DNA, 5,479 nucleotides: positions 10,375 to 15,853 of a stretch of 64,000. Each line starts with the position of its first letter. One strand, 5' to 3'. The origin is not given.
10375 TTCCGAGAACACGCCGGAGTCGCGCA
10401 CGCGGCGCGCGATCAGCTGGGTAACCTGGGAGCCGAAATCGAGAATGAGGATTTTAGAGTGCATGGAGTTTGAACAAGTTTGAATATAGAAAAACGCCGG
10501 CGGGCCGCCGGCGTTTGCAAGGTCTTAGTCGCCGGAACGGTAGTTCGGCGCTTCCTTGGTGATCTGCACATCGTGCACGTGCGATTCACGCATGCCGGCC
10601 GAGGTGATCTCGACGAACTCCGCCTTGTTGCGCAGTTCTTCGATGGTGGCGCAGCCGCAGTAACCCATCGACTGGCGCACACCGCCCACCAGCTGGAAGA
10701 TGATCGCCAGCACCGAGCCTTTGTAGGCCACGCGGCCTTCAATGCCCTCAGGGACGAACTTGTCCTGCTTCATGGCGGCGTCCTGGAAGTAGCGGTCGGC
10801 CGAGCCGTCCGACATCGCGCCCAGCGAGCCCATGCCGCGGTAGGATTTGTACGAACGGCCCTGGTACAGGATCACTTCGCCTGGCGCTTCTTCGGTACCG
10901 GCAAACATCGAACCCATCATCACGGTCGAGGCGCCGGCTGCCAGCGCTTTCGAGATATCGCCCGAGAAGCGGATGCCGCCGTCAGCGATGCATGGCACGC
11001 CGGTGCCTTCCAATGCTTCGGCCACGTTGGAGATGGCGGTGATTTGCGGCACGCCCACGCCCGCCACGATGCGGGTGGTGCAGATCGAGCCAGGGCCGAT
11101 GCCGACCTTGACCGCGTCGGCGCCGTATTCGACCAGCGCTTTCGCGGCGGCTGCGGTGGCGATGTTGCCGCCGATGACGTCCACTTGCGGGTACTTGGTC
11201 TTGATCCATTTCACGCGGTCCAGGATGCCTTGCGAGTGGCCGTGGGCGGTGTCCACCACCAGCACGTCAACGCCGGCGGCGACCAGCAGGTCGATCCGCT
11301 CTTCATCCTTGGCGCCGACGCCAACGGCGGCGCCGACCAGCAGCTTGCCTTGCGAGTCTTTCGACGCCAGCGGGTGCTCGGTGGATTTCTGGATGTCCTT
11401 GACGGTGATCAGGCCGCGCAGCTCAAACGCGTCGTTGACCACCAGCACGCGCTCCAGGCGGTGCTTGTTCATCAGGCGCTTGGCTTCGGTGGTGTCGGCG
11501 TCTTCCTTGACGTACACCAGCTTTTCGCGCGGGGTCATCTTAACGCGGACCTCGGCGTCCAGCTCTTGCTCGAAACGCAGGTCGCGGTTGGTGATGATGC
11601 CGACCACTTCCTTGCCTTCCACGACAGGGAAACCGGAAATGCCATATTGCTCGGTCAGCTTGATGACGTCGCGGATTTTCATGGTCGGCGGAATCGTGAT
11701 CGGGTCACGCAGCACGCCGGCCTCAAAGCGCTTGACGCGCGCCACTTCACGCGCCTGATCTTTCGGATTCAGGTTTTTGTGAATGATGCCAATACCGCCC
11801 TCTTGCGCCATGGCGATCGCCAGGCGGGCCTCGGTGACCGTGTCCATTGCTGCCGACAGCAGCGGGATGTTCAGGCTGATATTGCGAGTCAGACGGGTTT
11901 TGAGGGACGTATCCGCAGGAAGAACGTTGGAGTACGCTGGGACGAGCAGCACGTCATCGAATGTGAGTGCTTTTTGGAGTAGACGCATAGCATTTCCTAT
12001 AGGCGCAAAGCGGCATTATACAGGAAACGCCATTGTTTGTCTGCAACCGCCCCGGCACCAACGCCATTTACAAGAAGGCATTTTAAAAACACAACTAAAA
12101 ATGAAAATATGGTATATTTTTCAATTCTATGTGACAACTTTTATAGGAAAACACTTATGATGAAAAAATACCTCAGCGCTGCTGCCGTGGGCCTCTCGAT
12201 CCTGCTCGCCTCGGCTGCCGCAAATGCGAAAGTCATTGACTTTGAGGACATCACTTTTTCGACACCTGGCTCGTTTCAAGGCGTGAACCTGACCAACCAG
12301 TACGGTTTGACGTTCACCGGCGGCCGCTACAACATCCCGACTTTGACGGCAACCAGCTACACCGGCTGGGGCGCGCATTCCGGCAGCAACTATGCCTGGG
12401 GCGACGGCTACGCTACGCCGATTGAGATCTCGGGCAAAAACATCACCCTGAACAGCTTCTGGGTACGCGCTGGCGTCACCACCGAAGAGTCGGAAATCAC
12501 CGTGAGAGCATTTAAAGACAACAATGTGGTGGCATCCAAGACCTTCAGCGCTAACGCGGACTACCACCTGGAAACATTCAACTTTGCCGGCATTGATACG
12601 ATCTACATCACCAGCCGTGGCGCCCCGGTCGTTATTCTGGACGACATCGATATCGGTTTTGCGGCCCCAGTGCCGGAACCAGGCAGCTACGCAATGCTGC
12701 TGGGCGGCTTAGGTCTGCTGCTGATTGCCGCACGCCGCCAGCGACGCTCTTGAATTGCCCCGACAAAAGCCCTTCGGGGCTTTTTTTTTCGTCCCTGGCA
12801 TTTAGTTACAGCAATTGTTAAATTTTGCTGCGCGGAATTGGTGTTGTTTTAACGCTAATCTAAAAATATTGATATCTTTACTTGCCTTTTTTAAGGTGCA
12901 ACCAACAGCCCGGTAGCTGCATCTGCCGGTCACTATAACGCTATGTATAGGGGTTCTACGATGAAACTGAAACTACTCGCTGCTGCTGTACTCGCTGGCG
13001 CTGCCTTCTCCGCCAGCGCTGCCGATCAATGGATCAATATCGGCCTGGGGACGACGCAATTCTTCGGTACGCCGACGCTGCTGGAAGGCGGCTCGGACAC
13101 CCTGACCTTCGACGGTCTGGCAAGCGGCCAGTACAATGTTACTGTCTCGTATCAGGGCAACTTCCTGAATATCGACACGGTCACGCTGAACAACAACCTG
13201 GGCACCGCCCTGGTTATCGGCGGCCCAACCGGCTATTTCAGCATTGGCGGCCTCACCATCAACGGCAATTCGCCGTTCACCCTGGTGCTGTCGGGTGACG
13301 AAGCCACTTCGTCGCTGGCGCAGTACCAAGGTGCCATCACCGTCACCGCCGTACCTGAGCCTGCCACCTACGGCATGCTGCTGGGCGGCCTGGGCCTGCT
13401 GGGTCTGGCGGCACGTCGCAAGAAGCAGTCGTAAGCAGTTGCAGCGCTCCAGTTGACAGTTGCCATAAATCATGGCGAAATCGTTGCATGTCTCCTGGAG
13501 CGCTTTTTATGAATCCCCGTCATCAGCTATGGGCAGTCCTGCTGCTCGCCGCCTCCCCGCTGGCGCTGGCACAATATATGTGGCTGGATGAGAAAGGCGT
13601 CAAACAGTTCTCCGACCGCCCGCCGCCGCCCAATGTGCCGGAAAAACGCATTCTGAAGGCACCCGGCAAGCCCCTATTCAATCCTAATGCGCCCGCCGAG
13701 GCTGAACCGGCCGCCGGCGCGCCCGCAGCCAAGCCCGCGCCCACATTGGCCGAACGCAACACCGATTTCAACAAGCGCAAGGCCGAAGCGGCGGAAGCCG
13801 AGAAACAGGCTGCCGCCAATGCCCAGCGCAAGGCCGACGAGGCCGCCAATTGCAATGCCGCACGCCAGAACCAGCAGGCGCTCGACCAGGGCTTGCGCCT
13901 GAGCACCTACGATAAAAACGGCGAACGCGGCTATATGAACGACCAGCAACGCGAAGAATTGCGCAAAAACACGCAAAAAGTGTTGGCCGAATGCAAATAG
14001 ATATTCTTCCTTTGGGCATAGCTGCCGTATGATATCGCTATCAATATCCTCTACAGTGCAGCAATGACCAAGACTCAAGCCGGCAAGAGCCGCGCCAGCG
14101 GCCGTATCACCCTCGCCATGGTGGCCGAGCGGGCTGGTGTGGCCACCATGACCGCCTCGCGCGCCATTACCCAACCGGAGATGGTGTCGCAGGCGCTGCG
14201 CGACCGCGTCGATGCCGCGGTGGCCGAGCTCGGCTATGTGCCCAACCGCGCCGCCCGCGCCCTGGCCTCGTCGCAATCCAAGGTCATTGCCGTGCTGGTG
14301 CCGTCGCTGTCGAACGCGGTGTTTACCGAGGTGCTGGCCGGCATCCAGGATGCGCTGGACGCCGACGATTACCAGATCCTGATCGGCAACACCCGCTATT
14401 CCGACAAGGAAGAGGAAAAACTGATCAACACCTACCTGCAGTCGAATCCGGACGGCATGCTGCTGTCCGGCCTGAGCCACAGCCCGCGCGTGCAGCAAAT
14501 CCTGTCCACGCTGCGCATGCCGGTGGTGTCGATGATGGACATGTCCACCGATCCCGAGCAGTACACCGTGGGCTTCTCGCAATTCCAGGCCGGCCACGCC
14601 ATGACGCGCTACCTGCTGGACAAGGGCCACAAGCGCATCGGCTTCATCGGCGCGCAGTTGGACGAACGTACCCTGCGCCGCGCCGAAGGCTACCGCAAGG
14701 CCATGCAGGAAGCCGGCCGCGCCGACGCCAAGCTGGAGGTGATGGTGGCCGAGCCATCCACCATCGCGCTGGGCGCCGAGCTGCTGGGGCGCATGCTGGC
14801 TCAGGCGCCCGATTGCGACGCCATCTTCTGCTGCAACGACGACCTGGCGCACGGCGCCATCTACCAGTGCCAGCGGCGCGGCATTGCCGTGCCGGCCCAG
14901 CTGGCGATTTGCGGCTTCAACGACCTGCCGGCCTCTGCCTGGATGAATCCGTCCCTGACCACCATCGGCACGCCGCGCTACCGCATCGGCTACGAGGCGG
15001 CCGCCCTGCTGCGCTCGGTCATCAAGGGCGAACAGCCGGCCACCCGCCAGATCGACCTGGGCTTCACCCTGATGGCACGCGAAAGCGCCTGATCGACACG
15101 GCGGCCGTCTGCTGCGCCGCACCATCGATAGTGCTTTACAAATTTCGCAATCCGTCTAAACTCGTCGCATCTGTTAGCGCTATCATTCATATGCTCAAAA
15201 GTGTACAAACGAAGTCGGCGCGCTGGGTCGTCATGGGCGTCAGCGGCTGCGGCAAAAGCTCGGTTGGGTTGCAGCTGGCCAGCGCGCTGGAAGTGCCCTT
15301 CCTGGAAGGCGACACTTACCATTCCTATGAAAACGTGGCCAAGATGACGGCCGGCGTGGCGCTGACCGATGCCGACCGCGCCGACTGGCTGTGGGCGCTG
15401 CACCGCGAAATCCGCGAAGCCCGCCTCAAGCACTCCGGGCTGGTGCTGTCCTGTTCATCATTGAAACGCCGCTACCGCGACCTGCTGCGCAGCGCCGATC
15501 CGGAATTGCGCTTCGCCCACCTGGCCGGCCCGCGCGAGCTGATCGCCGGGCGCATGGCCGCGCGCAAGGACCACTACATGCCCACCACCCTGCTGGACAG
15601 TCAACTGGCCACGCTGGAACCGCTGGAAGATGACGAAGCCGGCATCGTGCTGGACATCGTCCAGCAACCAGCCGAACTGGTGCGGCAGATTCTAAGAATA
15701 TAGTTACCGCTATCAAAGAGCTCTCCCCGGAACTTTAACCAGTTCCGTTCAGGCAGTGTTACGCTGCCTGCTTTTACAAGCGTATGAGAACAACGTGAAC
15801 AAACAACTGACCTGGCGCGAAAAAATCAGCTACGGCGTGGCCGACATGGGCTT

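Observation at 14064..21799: Complete cellobionate (oxidised cellulose) catabolic locus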

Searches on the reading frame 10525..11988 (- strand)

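Call 44: search_protein_families(library=pfam, proteins=[window:10525-11988:-], max_evalue=0.001)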
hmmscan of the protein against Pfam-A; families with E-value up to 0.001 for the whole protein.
window:10525-11988:- (487 aa): 5 families
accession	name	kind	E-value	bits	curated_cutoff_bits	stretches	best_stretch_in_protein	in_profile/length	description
PF00478.31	IMPDH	-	5.6e-168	558.7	25.6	1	7-472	1-345/345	IMP dehydrogenase / GMP reductase domain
PF00571.33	CBS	-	3.4e-22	78.9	24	2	94-138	7-52/57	CBS domain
PF03060.21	NMO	-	1.4e-15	57.9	28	1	210-373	84-236/331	Nitronate monooxygenase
PF01070.24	FMN_dh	-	5.1e-09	36.1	24.9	1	257-363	208-306/350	FMN-dependent dehydrogenase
PF00977.27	His_biosynth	-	3.7e-05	23.7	23.6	0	318-362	61-105/228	Histidine biosynthesis protein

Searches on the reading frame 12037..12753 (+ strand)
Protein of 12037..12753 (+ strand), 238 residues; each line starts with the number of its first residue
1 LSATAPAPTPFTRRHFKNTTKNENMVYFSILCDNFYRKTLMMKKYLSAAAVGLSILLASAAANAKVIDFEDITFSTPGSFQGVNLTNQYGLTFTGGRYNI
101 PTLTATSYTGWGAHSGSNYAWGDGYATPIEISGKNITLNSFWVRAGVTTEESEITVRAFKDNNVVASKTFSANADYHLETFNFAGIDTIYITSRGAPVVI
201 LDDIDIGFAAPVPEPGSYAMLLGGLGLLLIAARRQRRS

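Call 44: search_protein_families(library=pfam, proteins=[window:12037-12753:+], max_evalue=0.001)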
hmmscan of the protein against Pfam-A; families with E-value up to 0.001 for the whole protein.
window:12037-12753:+ (238 aa): 1 family
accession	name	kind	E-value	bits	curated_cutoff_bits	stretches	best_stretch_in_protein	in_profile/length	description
PF07589.16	PEP-CTERM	-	1.3e-07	31.9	20.7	1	211-236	1-23/24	PEP-CTERM motif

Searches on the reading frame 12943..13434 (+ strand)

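Call 44: search_protein_families(library=pfam, proteins=[window:12943-13434:+], max_evalue=0.001)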
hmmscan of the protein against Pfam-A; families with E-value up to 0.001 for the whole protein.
window:12943-13434:+ (163 aa): 1 family
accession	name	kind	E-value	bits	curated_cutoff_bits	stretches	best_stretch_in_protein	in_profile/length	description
PF07589.16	PEP-CTERM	-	1.4e-09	38.1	20.7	1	136-160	1-24/24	PEP-CTERM motif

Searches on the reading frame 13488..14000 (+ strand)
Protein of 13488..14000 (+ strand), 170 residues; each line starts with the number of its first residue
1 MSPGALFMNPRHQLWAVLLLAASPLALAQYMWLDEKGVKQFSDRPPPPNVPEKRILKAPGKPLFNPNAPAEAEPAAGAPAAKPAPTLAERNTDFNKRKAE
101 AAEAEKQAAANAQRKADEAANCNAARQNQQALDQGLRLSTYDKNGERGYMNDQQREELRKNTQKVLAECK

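Call 44: search_protein_families(library=pfam, proteins=[window:13488-14000:+], max_evalue=0.001)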
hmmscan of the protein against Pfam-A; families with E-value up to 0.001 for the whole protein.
window:13488-14000:+ (170 aa): 1 family
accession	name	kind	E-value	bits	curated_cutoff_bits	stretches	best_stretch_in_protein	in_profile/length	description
PF13511.11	DUF4124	-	9.3e-09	35.8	22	1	17-62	2-47/56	Domain of unknown function (DUF4124)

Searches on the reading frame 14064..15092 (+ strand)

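Call 7: search_protein_families(library=pfam, proteins=[window:14064-15092:+])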
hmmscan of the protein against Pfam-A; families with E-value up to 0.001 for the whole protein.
window:14064-15092:+ (342 aa): 4 families
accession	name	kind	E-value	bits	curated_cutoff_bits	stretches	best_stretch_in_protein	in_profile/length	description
PF00532.27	Peripla_BP_1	-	3.5e-32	112.4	22.2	1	73-331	2-274/281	Periplasmic binding proteins and sugar binding domain of LacI family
PF13377.12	Peripla_BP_3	-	5.4e-30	105.1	26.5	1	182-341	2-166/167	Periplasmic binding protein-like domain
PF13407.12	Peripla_BP_4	-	2.9e-20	73.4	35.1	1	75-324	1-258/258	Periplasmic binding protein domain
PF00356.27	LacI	-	4.4e-15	55.7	27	1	17-61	2-46/46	Bacterial regulatory proteins, lacI family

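Call 8: search_protein_families(library=ncbifam, proteins=[window:14064-15092:+])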
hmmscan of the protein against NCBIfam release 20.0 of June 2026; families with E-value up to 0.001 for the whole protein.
window:14064-15092:+ (342 aa): 18 families
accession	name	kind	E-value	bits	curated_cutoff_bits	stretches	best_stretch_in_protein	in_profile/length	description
NF052440.1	TransRegGNTRPSEAE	equivalog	2.7e-162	539.5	400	1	10-342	1-333/333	HTH-type transcriptional regulator GntR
NF047913.1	TransRegIdnR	equivalog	1.7e-87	293.8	500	1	13-337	4-326/331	DNA-binding transcriptional regulator IdnR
NF011563.0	PRK14987.1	equivalog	4.8e-80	269.3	433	1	14-338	5-327/331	gluconate operon transcriptional repressor GntR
NF008269.0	PRK11041.1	equivalog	7.2e-60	202.8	436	1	12-341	7-336/342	DNA-binding transcriptional regulator CytR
NF047341.1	lactose_RbsR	equivalog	9.7e-54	182.9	382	1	14-341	2-327/331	ribose utilization transcriptional repressor RbsR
TIGR01481.1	ccpA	equivalog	8.6e-49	166.7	442.35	1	15-341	3-328/330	catabolite control protein A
NF007743.0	PRK10423.1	equivalog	6.1e-48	163.6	531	1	16-342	3-330/330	ribose operon transcriptional repressor RbsR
NF007979.0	PRK10703.1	equivalog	2.7e-47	161.5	501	1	16-341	3-330/341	HTH-type transcriptional repressor PurR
NF007449.0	PRK10014.1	subfamily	1.2e-41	143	310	1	14-338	6-340/342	Mal regulon transcriptional regulator MalI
NF007075.0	PRK09526.1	subfamily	3.2e-41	141.4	340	1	14-341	5-330/358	LacI family DNA-binding transcriptional regulator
NF007706.0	PRK10401.1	equivalog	2.5e-39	135.5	555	1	15-310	2-297/346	HTH-type transcriptional regulator GalS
NF051853.1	TransRegUriRCory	equivalog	4.8e-34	117.9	550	1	16-341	2-323/327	transcriptional regulator UriR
NF008002.0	PRK10727.1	equivalog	5.6e-34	117.7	557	1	16-322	3-309/341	HTH-type transcriptional regulator GalR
TIGR02417.1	fruct_sucro_rep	subfamily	1.2e-27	97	389.55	1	16-330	1-317/327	D-fructose-responsive transcription factor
NF008452.0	PRK11303.1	equivalog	2.1e-26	92.9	385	1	16-287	2-275/332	catabolite repressor/activator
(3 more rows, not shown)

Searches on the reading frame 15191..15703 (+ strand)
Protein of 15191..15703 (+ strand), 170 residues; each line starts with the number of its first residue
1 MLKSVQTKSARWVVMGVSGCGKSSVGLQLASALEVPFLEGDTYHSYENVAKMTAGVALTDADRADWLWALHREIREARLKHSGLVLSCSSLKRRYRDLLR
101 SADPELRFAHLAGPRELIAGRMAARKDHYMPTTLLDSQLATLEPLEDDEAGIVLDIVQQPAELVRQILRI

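Call 7: search_protein_families(library=pfam, proteins=[window:15191-15703:+])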
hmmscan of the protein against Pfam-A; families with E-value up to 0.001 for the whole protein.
window:15191-15703:+ (170 aa): 2 families
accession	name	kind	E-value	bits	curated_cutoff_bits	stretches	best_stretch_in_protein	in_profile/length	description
PF01202.28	SKI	-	1.6e-07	32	22.1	1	19-168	2-155/159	Shikimate kinase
PF13671.12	AAA_33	-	1.4e-06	29.1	27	1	12-145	2-143/143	AAA domain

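Call 8: search_protein_families(library=ncbifam, proteins=[window:15191-15703:+])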
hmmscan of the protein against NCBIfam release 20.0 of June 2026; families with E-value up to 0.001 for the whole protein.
window:15191-15703:+ (170 aa): 6 families
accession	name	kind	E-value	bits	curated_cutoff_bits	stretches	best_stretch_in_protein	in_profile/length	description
TIGR01313.1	therm_gnt_kin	subfamily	1.7e-52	177.5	113.75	1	13-167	2-158/164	gluconokinase, GntK/IdnK-type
NF008583.0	PRK11545.1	equivalog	2.1e-37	128.3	265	1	6-166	5-166/177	gluconokinase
NF007336.0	PRK09825.1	equivalog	9.7e-34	116.5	304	1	11-159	5-154/176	gluconokinase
NF010552.0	PRK13946.1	equivalog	4.6e-08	32.9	186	1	8-54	21-66/198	shikimate kinase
NF002988.0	PRK03731.1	equivalog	6.4e-05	22.8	161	0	14-47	7-40/174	shikimate kinase AroL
NF004861.0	PRK06217.1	equivalog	0.00052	19.4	203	1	11-44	3-36/183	hypothetical protein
